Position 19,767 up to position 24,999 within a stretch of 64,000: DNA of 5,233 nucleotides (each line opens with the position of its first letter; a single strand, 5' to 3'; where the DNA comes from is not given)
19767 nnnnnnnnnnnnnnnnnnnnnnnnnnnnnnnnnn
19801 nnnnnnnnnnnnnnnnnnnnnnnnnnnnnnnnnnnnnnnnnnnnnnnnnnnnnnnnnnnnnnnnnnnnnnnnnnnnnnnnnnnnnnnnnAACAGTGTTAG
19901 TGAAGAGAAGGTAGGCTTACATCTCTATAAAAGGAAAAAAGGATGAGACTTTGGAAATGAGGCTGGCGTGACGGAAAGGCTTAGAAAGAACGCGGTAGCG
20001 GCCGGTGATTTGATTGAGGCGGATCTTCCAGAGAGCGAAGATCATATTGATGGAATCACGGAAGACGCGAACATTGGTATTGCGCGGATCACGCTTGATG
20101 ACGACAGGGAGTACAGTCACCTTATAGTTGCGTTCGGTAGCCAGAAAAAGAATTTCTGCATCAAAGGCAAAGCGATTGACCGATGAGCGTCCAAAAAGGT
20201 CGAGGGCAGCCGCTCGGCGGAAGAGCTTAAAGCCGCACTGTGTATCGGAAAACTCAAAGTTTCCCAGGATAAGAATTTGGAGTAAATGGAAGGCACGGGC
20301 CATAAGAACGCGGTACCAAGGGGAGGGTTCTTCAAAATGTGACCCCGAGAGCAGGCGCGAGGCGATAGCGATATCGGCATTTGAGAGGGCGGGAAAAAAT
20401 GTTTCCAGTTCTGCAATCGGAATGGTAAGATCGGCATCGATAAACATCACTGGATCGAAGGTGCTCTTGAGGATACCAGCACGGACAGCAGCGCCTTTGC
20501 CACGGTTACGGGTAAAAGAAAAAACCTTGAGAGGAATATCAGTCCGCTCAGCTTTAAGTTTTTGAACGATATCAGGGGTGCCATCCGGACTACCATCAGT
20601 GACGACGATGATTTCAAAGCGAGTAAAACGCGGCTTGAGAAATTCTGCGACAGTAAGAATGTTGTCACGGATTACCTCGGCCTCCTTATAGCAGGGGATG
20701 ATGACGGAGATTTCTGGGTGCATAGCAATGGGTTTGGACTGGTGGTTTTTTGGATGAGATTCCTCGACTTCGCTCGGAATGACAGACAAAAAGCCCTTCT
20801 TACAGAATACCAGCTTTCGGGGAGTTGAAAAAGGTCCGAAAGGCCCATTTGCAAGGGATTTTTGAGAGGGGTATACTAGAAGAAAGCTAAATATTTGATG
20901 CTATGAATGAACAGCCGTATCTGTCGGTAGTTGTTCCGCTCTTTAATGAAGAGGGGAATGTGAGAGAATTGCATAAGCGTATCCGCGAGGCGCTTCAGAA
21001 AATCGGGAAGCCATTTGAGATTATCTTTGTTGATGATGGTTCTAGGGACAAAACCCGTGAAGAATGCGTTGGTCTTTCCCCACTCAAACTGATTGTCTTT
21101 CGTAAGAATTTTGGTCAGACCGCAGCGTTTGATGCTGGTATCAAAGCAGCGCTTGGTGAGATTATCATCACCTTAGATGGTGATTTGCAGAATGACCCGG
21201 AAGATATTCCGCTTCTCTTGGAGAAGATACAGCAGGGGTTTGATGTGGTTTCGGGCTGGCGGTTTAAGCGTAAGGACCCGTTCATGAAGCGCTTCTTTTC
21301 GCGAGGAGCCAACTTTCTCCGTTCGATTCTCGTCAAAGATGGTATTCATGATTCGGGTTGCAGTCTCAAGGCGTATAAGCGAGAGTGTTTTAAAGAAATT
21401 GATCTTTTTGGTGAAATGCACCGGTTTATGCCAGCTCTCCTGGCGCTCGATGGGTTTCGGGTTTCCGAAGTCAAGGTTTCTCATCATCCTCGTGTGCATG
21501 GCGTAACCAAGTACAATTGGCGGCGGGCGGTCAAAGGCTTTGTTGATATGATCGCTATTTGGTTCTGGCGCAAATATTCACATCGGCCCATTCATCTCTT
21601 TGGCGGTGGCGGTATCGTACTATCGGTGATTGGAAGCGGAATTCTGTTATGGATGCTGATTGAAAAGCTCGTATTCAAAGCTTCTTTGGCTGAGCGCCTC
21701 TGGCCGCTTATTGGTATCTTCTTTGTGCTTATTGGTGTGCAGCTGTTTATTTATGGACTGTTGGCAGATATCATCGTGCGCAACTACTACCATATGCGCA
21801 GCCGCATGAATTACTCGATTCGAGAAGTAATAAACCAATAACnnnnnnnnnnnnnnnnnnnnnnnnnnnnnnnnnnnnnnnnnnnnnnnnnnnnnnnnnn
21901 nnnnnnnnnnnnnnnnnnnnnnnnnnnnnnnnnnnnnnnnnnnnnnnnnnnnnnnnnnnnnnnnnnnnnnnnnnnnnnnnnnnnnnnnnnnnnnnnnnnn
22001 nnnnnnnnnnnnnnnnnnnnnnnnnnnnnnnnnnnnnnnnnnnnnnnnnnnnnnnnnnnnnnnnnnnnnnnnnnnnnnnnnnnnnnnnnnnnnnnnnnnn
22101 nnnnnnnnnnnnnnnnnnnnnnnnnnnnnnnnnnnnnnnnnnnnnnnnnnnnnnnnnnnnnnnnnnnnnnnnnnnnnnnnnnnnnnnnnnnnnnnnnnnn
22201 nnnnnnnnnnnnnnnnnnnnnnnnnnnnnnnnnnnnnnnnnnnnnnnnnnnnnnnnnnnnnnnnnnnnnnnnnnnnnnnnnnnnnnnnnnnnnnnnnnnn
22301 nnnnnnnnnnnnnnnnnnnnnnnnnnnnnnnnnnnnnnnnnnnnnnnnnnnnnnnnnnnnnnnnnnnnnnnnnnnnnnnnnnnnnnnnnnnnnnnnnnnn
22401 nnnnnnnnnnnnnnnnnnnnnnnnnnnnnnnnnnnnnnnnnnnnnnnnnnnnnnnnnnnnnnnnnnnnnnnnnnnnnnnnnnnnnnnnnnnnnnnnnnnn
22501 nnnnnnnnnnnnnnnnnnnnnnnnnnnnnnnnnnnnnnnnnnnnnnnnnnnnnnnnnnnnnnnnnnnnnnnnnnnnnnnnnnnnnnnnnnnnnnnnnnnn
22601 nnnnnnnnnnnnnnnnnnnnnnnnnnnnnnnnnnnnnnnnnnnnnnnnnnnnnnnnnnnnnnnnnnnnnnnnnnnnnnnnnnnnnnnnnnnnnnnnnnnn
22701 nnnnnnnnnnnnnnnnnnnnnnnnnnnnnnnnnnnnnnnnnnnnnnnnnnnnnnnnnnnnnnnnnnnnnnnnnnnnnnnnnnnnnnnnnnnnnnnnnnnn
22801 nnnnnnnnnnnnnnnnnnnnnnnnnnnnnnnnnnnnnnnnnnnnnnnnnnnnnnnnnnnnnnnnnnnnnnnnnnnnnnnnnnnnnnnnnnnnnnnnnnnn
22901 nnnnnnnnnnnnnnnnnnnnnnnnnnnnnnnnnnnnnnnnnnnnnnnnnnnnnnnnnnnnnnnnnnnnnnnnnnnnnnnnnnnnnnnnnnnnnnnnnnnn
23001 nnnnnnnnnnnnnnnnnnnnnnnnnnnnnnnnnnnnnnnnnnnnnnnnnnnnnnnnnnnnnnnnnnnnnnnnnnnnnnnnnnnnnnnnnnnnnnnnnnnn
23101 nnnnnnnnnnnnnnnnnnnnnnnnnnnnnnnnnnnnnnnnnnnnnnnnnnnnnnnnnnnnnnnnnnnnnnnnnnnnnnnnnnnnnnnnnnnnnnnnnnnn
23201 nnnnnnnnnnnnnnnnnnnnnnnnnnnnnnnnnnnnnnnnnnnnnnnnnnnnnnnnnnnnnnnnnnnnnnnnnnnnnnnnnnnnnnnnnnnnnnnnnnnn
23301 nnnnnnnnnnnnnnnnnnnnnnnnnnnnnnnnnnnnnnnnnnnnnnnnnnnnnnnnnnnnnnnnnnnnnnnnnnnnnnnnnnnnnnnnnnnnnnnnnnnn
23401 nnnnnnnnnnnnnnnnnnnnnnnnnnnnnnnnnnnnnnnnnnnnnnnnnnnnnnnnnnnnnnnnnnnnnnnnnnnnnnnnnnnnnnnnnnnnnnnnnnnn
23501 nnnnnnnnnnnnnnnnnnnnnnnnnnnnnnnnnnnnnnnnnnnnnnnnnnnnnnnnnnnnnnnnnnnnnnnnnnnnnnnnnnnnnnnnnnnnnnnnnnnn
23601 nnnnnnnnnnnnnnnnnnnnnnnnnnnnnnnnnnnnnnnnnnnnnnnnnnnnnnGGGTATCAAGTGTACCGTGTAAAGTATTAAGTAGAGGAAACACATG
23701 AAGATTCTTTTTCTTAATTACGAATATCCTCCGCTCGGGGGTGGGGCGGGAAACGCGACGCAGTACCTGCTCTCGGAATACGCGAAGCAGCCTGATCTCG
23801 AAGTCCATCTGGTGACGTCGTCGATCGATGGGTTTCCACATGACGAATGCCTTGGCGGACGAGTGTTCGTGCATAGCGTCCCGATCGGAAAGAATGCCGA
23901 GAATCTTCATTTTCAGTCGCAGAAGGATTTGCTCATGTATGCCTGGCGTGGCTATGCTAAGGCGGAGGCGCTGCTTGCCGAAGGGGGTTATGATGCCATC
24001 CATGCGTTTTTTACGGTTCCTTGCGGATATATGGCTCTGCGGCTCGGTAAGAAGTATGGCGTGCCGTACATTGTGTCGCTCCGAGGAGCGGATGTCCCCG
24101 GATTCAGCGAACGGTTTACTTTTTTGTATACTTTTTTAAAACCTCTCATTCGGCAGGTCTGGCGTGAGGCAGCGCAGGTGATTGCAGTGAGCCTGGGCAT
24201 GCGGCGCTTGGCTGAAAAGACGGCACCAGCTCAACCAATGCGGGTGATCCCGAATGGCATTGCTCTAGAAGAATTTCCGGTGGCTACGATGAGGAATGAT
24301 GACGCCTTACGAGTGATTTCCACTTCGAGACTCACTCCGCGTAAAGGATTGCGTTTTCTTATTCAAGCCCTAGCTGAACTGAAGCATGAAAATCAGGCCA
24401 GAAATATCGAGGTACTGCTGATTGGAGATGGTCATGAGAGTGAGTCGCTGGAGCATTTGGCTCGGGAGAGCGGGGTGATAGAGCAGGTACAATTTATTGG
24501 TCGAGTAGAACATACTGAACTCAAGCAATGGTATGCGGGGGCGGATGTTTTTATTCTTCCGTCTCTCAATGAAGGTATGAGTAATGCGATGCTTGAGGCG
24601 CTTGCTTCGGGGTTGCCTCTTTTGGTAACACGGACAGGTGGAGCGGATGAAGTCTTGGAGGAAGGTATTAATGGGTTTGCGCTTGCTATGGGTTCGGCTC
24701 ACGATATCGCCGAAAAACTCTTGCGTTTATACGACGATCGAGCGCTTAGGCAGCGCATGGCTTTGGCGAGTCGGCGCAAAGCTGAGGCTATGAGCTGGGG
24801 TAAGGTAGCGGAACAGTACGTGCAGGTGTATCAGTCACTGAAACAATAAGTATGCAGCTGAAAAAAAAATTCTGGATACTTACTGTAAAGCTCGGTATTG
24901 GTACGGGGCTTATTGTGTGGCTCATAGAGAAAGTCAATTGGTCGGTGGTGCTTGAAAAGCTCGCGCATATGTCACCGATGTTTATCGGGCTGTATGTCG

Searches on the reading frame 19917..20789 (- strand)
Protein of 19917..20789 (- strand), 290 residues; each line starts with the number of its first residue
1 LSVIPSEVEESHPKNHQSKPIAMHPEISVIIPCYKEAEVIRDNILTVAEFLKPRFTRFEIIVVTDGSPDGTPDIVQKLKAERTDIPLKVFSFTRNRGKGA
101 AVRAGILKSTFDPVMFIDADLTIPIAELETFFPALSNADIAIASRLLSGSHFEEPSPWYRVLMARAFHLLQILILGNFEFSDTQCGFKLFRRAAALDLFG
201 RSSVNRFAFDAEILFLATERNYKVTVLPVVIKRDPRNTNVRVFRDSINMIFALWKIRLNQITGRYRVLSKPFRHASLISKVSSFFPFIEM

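Call 41: search_protein_families(library=pfam, proteins=[window:19917-20789:-], max_evalue=0.0001)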
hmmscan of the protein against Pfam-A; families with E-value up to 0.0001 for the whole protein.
window:19917-20789:- (290 aa): 3 families
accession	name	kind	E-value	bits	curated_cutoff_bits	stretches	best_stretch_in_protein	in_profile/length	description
PF00535.33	Glycos_transf_2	-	3.1e-26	92.7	23.3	1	28-196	1-165/168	Glycosyl transferase family 2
PF13641.12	Glyco_tranf_2_3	-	1.5e-10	41.9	27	1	25-232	1-209/230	Glycosyltransferase like family 2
PF10111.15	Glyco_tranf_2_2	-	4.2e-07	30.2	27.3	1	28-129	1-100/276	Glycosyltransferase like family 2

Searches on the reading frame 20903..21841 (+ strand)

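Call 41: search_protein_families(library=pfam, proteins=[window:20903-21841:+], max_evalue=0.0001)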
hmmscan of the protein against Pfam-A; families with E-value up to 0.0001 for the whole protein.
window:20903-21841:+ (312 aa): 2 families
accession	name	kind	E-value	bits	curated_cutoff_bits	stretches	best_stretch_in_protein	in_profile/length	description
PF00535.33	Glycos_transf_2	-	6.7e-33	114.4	23.3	1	8-166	1-167/168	Glycosyl transferase family 2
PF10111.15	Glyco_tranf_2_2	-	7.7e-07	29.3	27.3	1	8-97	1-94/276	Glycosyltransferase like family 2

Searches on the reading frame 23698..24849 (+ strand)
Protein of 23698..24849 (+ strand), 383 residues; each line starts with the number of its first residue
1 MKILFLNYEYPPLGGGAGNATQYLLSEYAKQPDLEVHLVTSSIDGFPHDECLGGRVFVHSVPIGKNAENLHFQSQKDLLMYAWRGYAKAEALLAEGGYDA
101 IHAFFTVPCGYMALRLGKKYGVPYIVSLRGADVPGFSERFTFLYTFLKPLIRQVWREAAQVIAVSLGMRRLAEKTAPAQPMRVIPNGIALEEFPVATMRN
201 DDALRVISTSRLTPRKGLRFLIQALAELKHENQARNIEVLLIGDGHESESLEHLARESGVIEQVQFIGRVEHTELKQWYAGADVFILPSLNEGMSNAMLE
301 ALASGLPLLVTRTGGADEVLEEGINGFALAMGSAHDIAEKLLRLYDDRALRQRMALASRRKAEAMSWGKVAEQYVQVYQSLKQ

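Call 41: search_protein_families(library=pfam, proteins=[window:23698-24849:+], max_evalue=0.0001)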
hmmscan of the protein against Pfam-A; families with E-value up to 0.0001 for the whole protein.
window:23698-24849:+ (383 aa): 7 families
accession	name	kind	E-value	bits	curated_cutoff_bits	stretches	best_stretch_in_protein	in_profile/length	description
PF00534.26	Glycos_transf_1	-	3.7e-37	127.9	26.4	1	199-359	11-170/172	Glycosyl transferases group 1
PF13692.12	Glyco_trans_1_4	-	1.1e-34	120.2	27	1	205-347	3-142/142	Glycosyl transferases group 1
PF13579.12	Glyco_trans_4_4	-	1.8e-19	71.1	29.7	1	15-187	1-158/158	Glycosyl transferase 4-like domain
PF13439.12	Glyco_transf_4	-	1.6e-18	67.7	28.5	1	15-191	2-169/170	Glycosyltransferase Family 4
PF20706.3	GT4-conflict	-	2.8e-12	46.8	26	1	152-370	141-381/385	Family 4 Glycosyltransferase in conflict systems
PF13524.12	Glyco_trans_1_2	-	4.3e-10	40.2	25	1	219-373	3-141/144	Glycosyl transferase-like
PF13477.12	Glyco_trans_4_2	-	3.9e-05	24.3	23.4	1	27-164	18-138/139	Glycosyl transferase 4-like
